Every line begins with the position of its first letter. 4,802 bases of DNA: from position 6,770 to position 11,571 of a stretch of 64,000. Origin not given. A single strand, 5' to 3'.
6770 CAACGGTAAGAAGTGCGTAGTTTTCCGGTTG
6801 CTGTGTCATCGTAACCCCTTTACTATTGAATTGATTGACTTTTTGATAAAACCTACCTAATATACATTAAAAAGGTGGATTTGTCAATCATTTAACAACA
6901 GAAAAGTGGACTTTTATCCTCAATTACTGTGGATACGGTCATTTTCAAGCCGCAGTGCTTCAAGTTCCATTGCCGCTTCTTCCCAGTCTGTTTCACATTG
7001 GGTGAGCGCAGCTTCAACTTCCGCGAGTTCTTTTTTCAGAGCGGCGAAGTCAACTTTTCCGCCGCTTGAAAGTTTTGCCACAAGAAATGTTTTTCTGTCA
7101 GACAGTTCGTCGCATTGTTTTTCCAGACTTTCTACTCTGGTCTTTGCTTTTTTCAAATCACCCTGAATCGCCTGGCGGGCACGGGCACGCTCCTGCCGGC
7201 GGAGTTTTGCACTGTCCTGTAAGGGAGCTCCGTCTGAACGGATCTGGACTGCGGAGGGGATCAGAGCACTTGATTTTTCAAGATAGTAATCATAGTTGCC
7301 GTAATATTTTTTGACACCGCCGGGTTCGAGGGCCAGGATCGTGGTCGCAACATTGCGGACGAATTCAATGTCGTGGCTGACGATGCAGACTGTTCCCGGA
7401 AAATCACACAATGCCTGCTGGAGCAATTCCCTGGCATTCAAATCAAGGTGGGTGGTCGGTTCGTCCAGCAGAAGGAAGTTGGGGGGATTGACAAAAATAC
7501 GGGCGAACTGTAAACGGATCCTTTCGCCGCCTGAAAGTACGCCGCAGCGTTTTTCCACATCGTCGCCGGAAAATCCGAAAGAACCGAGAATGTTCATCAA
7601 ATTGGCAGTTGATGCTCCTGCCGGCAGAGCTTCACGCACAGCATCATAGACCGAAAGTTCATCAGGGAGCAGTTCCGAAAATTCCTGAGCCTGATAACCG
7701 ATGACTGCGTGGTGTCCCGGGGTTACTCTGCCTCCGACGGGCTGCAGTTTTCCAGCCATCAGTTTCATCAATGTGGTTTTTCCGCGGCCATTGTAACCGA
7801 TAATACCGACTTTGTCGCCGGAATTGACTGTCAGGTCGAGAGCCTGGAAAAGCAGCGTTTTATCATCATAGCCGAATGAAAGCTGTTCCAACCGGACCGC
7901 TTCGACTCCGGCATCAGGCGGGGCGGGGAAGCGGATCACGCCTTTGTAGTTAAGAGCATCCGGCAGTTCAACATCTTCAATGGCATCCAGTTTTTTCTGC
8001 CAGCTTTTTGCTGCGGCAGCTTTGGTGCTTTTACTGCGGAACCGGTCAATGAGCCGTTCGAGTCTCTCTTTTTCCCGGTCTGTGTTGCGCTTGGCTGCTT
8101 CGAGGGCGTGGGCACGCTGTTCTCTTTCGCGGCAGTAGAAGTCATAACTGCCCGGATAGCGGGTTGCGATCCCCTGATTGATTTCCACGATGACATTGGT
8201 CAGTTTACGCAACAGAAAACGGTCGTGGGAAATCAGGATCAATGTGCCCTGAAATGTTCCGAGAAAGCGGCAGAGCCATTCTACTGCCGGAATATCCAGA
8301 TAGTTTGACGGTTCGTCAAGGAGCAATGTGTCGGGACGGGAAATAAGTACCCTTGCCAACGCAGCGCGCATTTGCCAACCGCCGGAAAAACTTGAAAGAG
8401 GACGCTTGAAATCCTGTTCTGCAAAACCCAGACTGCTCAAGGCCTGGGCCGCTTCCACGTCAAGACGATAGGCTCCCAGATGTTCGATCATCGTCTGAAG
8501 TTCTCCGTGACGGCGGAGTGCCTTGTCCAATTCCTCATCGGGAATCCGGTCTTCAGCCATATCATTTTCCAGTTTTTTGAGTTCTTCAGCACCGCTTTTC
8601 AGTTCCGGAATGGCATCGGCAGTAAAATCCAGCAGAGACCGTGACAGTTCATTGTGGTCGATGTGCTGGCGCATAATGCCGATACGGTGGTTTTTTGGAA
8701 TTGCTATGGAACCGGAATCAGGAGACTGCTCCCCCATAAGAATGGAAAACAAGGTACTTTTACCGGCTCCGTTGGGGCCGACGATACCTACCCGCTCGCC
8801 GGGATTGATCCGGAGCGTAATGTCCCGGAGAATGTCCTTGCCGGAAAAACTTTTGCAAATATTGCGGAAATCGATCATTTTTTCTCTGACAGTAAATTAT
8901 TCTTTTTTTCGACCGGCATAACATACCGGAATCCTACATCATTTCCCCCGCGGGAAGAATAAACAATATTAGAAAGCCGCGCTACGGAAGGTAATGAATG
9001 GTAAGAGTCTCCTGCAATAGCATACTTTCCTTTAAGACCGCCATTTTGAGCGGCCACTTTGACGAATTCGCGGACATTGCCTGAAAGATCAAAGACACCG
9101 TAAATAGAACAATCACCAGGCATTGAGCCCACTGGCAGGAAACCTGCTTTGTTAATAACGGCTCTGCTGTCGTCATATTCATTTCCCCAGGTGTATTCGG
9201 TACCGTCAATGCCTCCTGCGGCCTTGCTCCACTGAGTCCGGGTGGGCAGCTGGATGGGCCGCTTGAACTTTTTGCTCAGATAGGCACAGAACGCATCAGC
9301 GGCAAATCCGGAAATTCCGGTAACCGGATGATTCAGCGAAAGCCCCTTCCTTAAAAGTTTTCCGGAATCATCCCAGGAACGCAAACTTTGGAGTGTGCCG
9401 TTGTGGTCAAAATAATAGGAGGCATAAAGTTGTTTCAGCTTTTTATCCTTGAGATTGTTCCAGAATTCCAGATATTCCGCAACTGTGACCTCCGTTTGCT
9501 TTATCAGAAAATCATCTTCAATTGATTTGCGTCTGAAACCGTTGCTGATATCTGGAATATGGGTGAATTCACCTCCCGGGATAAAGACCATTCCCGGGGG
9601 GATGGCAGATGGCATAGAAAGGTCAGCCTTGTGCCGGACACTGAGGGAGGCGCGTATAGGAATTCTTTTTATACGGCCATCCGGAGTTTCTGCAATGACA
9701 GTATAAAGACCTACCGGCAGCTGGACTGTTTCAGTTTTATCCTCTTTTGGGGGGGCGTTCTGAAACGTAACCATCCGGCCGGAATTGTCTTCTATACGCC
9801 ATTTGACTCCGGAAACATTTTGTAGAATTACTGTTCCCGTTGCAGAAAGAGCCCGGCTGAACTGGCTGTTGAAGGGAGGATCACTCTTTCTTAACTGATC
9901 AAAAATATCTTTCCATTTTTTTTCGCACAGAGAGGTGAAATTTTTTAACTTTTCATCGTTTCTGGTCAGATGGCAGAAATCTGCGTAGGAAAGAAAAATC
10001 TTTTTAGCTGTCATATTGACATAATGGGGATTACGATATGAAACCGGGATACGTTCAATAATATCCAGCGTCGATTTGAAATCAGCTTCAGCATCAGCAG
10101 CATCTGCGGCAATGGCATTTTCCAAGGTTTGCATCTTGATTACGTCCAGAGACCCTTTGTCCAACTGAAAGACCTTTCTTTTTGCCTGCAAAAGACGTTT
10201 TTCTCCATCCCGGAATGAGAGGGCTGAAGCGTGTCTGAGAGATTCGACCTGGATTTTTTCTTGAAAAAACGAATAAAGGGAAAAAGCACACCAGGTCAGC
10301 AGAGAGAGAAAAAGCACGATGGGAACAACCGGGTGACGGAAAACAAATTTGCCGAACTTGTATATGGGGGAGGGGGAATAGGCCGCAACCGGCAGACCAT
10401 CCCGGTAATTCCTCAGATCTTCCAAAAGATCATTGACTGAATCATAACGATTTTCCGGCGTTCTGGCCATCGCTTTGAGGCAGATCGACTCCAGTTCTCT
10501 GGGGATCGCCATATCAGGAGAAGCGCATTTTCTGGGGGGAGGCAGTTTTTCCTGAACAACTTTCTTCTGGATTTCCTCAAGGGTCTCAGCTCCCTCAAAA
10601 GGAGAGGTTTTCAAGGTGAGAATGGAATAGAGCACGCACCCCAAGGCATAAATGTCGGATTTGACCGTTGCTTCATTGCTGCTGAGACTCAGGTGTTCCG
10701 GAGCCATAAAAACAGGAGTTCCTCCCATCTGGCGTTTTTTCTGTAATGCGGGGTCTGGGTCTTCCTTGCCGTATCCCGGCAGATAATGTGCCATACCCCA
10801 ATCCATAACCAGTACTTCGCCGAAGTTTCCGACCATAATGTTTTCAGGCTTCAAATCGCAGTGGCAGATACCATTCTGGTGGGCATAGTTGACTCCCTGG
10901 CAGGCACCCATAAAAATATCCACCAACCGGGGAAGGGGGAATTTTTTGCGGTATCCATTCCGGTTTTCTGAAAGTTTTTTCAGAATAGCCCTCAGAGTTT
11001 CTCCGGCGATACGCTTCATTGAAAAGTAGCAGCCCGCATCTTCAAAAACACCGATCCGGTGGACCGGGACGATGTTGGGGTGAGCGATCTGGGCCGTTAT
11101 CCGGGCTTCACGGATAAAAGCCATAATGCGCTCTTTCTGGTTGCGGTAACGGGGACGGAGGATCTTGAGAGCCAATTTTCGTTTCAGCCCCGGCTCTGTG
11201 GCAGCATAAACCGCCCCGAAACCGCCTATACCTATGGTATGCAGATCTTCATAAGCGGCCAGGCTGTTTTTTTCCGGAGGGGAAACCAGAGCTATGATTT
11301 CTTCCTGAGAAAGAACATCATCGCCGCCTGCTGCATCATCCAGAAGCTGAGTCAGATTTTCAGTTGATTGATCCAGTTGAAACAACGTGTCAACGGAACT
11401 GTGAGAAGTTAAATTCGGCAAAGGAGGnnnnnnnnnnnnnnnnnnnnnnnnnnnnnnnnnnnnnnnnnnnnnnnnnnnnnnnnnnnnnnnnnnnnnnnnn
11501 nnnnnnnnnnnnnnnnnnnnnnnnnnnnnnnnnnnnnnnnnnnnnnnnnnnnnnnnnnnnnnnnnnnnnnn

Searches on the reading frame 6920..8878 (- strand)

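Call 57: search_protein_families(library=pfam, proteins=[window:6920-8878:-])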
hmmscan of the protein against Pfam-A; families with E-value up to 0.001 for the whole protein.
window:6920-8878:- (652 aa): 11 families
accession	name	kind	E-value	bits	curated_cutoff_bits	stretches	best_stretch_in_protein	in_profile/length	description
PF00005.33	ABC_tran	-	4.6e-51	173.4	25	2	17-192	1-137/137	ABC transporter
PF12848.13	ABC_tran_Xtn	-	2.4e-19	69.6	25.9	1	231-307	1-77/85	ABC transporter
PF13304.12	AAA_21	-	1.7e-09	38.6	27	0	31-55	3-33/304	AAA domain, putative AbiEii toxin, Type IV TA system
PF02463.25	SMC_N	-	9.5e-08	32.2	40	0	427-511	123-206/220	RecF/RecN/SMC N terminal domain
PF01926.29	MMR_HSR1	-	7e-06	26.6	21.9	0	29-52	1-24/113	50S ribosome-binding GTPase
PF13555.12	AAA_29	-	9.6e-06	25.7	27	0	21-44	16-39/61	P-loop containing region of AAA domain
PF13191.12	AAA_16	-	4.1e-05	24.6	32.6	0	343-472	12-139/167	AAA ATPase domain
PF03308.22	MeaB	-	9.6e-05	21.9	23.1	0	13-48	19-54/273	Methylmalonyl Co-A mutase-associated GTPase MeaB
PF16326.10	ABC_tran_CTD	-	0.00018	22.1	32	1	577-634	5-66/69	ABC transporter C-terminal domain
PF00006.31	ATP-synt_ab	-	0.00021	21.4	29.5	0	349-377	9-37/213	ATP synthase alpha/beta family, nucleotide-binding domain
PF13476.12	AAA_23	-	0.00053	21.1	27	0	30-45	22-37/201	AAA domain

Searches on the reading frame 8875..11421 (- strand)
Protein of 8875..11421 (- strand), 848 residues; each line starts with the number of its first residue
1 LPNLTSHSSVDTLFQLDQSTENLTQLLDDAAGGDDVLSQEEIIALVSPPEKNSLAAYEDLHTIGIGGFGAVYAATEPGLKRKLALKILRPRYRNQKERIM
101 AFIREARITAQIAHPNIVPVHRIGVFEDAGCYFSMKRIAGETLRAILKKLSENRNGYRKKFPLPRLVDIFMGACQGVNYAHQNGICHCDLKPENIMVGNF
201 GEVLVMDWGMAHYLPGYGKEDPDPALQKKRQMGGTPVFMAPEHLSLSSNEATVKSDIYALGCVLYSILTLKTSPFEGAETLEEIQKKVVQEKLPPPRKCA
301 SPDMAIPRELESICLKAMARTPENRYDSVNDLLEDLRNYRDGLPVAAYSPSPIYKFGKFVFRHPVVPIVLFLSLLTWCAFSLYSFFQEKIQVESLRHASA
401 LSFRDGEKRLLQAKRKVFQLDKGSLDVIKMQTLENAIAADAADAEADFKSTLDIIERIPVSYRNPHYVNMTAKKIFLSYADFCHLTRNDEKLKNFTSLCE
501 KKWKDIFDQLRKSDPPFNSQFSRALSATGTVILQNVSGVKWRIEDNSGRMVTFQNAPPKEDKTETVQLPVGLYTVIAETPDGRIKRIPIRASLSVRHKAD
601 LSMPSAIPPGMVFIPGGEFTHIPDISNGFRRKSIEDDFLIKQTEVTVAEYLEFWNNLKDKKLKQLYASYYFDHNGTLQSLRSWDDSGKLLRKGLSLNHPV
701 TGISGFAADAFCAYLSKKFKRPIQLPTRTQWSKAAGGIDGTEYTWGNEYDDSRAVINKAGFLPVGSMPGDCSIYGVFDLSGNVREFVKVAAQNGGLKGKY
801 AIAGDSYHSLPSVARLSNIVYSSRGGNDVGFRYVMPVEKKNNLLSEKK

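Call 59: search_protein_families(library=ncbifam, proteins=[window:8875-11421:-], max_evalue=1e-10)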
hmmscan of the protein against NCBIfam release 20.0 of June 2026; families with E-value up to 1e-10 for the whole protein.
window:8875-11421:- (848 aa): 9 families
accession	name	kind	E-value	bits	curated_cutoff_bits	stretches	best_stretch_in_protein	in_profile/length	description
NF033483.0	PknB_PASTA_kin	equivalog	1.7e-63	215.5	450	1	57-344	9-273/563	Stk1 family PASTA domain-containing Ser/Thr kinase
NF009651.0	PRK13184.1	equivalog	1.9e-62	211.5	839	1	56-344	3-295/932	serine/threonine-protein kinase PknD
NF052427.1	StpK7MSMEG_1200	equivalog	1e-33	116.7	900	1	55-337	7-266/601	serine/threonine protein kinase StpK7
NF047741.1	antiphage_MADS6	equivalog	5e-29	101.3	460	1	152-339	287-460/612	methylation-associated defense system protein kinase MAD6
TIGR03903.1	TOMM_kin_cyc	equivalog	2e-25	88.9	705.75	1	81-337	4-245/1267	TOMM system kinase/cyclase fusion protein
NF038150.1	lanthi_synth_IV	equivalog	3.4e-18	65.4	650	1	69-338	203-455/851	class IV lanthionine synthetase LanL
NF033442.0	BREX_PglW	equivalog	2.3e-14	52.1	990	1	101-343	256-490/1391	BREX system serine/threonine kinase PglW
NF038151.1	lanthi_synth_III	equivalog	3.7e-12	45.5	575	1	68-301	233-456/833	class III lanthionine synthetase LanKC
TIGR03525.2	GldK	equivalog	3.6e-11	43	350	0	697-763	219-297/408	T9SS ring complex lipoprotein PorK/GldK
